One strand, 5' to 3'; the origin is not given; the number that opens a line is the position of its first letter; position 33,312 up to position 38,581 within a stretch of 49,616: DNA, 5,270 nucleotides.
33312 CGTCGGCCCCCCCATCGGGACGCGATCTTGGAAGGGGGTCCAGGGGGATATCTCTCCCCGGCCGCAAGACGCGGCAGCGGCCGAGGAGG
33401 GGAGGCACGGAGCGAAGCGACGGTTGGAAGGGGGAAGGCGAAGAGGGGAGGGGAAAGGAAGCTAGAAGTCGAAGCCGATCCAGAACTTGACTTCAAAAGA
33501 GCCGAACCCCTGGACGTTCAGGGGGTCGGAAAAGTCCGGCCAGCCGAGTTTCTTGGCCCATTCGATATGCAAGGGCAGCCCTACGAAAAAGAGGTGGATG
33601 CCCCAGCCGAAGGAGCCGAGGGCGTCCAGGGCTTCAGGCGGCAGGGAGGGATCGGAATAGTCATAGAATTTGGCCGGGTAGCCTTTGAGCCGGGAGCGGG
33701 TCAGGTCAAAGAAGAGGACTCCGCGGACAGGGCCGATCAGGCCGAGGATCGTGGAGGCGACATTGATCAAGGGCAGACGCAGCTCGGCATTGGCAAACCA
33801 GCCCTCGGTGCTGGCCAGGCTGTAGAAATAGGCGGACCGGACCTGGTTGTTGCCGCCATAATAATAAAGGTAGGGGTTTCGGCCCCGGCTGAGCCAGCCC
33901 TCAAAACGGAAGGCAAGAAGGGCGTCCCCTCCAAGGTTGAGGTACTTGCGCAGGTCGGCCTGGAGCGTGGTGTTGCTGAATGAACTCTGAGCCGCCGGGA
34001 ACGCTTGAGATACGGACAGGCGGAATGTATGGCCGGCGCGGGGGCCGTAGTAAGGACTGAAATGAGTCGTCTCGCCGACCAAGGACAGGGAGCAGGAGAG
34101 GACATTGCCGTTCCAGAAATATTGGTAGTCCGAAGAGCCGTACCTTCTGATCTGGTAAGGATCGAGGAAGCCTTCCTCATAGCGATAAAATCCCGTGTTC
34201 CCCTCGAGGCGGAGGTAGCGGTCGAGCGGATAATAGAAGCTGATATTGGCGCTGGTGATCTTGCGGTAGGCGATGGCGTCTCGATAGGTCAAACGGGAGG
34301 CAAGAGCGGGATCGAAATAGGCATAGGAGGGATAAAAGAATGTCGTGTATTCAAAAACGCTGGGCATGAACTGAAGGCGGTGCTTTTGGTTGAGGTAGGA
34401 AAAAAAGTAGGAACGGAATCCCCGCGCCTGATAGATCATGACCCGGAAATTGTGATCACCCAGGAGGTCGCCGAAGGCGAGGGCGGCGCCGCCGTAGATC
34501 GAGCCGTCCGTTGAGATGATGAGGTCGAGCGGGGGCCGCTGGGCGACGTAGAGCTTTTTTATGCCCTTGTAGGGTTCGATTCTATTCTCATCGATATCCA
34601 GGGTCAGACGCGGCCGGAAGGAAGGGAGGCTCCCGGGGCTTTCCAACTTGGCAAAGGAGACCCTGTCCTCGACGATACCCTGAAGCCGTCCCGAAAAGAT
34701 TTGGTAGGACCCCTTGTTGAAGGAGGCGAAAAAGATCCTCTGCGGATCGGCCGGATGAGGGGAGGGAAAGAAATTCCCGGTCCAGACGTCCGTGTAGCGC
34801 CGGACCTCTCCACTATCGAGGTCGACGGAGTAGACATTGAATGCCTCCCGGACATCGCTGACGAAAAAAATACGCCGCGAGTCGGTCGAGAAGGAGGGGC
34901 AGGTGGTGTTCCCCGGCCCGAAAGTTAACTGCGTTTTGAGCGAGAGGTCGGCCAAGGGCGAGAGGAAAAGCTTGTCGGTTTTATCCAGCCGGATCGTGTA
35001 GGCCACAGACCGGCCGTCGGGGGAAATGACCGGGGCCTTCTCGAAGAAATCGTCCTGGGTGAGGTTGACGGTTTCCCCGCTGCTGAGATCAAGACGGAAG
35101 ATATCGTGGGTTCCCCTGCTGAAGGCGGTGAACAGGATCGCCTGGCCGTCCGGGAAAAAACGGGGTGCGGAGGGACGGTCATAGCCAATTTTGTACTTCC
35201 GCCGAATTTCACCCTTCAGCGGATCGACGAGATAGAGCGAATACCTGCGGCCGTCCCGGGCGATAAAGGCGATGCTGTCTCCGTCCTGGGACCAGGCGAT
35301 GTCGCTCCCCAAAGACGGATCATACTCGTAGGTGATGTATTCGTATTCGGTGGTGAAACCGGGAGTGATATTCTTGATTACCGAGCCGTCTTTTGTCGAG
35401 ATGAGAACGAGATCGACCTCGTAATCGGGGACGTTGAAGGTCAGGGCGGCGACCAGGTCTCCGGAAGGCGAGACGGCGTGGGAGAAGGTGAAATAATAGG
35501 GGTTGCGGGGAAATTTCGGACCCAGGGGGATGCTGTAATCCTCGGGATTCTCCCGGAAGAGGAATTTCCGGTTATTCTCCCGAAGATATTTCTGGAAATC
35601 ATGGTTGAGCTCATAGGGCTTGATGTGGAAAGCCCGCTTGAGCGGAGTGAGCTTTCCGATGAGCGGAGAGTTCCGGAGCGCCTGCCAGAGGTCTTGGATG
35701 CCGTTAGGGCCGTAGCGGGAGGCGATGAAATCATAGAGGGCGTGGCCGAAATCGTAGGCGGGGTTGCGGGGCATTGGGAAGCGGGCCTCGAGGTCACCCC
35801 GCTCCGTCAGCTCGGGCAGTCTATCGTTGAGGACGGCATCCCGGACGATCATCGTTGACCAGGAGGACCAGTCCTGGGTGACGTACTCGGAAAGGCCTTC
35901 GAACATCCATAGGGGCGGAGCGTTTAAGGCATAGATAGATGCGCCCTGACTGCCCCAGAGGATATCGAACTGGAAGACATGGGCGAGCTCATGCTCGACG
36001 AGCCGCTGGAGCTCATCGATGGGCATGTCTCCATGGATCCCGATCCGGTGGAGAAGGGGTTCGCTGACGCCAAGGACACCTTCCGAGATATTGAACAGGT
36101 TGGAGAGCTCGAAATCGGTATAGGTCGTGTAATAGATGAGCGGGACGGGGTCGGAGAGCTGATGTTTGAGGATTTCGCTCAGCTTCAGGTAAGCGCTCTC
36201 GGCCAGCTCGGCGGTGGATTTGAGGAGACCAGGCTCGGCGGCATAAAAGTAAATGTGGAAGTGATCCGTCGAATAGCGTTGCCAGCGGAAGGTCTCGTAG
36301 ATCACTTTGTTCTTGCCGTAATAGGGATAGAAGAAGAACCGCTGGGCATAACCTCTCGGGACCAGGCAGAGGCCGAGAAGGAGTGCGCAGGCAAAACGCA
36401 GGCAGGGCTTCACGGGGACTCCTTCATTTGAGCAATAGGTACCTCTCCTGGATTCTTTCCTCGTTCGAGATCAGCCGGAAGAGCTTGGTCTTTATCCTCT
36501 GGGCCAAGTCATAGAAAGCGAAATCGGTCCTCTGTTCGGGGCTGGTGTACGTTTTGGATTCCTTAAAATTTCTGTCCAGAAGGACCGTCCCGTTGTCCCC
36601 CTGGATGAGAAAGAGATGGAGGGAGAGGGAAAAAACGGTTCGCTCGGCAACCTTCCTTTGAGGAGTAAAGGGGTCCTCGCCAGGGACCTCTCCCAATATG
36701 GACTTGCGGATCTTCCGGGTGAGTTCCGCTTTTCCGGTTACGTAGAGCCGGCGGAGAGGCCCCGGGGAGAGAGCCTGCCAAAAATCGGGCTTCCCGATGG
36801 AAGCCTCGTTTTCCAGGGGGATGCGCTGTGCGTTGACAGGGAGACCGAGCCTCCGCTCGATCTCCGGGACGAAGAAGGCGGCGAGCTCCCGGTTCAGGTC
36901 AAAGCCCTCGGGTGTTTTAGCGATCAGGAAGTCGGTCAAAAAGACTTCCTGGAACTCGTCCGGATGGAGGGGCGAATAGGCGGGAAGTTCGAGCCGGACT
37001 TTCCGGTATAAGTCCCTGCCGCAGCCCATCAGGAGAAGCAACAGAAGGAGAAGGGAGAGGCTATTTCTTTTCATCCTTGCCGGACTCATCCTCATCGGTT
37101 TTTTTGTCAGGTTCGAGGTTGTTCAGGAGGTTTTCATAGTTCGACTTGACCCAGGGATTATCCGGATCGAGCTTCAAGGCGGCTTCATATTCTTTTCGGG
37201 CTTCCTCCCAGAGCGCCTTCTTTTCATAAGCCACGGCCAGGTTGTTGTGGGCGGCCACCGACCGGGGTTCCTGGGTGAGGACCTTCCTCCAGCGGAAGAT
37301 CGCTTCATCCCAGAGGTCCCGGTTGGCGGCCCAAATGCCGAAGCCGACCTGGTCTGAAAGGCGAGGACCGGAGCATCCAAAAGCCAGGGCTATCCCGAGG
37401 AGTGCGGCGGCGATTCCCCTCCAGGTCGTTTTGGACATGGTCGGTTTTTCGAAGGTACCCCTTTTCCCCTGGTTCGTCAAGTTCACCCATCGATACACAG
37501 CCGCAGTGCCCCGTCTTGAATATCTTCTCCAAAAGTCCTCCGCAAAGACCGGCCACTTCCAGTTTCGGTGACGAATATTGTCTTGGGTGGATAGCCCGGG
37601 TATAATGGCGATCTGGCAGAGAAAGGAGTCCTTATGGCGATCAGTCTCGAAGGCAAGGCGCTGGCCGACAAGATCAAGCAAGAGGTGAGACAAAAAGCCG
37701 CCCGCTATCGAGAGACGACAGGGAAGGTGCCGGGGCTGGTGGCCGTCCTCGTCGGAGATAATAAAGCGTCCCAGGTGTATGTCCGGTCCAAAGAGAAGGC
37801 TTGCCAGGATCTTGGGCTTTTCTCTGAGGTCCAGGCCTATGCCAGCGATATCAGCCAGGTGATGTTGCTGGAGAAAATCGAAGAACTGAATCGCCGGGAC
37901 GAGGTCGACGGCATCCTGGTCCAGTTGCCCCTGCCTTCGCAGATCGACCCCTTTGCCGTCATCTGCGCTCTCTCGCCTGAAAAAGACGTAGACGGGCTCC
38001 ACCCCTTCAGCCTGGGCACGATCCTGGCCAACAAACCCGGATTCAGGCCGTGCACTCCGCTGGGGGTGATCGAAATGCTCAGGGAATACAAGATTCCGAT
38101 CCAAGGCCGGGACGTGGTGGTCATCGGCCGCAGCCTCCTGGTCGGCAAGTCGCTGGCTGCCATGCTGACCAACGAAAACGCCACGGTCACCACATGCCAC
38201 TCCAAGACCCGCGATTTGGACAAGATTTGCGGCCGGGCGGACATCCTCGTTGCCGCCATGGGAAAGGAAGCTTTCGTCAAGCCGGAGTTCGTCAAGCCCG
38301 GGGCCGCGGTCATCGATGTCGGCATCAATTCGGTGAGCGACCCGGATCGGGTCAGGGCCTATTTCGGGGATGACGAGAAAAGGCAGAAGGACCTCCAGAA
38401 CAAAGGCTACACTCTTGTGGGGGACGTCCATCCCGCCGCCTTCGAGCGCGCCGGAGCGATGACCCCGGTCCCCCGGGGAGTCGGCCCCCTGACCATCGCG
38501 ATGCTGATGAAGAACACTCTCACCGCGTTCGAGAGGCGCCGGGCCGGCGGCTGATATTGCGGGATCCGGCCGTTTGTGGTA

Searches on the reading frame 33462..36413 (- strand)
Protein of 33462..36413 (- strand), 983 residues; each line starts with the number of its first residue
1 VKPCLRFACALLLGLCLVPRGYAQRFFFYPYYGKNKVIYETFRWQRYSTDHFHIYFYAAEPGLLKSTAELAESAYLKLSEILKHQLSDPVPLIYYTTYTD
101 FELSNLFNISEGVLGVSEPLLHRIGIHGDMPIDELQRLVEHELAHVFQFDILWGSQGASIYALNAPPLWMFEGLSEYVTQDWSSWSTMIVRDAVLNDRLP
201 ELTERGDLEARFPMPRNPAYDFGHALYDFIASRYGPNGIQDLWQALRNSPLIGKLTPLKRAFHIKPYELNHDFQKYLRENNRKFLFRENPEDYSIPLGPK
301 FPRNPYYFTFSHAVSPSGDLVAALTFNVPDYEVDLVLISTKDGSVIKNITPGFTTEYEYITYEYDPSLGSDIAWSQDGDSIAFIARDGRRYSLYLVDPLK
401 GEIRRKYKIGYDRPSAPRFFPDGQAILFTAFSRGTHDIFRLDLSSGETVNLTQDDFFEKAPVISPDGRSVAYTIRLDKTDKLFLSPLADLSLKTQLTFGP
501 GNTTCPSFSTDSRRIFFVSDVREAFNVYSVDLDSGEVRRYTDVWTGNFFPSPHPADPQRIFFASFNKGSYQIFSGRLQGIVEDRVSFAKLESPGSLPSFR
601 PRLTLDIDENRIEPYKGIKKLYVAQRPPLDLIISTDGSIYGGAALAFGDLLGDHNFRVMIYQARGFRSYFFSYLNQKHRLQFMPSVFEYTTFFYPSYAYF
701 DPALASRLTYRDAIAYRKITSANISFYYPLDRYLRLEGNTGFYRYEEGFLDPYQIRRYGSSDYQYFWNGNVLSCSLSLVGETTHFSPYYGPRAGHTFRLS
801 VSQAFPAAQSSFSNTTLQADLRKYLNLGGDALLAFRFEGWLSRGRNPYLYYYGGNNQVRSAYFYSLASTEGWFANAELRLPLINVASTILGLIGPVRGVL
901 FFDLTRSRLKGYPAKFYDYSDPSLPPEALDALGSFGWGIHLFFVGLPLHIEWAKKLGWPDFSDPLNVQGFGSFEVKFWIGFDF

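Call 77: search_protein_families(library=pfam, proteins=[window:33462-36413:-], max_evalue=0.00001)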
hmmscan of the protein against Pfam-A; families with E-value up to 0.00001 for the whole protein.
window:33462-36413:- (983 aa): 1 family
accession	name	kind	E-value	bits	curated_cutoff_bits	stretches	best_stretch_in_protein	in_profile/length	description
PF07676.18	PD40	-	2.2e-17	62.9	20.9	1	494-528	2-37/38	WD40-like Beta Propeller Repeat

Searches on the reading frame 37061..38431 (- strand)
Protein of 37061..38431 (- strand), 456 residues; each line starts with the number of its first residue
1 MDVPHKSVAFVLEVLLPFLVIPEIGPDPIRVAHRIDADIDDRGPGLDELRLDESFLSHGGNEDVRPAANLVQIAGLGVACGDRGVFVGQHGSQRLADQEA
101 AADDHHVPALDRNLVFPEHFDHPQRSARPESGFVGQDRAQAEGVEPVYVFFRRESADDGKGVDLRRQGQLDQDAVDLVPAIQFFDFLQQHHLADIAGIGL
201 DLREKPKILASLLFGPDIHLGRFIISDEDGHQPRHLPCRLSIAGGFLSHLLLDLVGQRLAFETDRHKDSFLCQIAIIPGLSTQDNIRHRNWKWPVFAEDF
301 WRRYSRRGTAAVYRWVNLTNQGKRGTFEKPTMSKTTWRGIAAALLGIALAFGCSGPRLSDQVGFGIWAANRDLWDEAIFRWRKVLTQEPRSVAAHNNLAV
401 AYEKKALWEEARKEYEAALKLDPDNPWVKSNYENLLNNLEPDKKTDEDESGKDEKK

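Call 77: search_protein_families(library=pfam, proteins=[window:37061-38431:-], max_evalue=0.00001)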
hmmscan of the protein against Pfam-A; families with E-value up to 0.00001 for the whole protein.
window:37061-38431:- (456 aa): 4 families
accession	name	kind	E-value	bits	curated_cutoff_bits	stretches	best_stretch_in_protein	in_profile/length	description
PF13414.12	TPR_11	-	1.6e-11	44.2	26.8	0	408-428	10-30/42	TPR repeat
PF07719.23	TPR_2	-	6.3e-08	32.6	27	1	393-425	2-34/34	Tetratricopeptide repeat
PF13432.12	TPR_16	-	2.7e-06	28.2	32.7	1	374-426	13-65/65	Tetratricopeptide repeat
PF14559.12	TPR_19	-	8.4e-06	26.5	25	0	375-426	8-59/68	Tetratricopeptide repeat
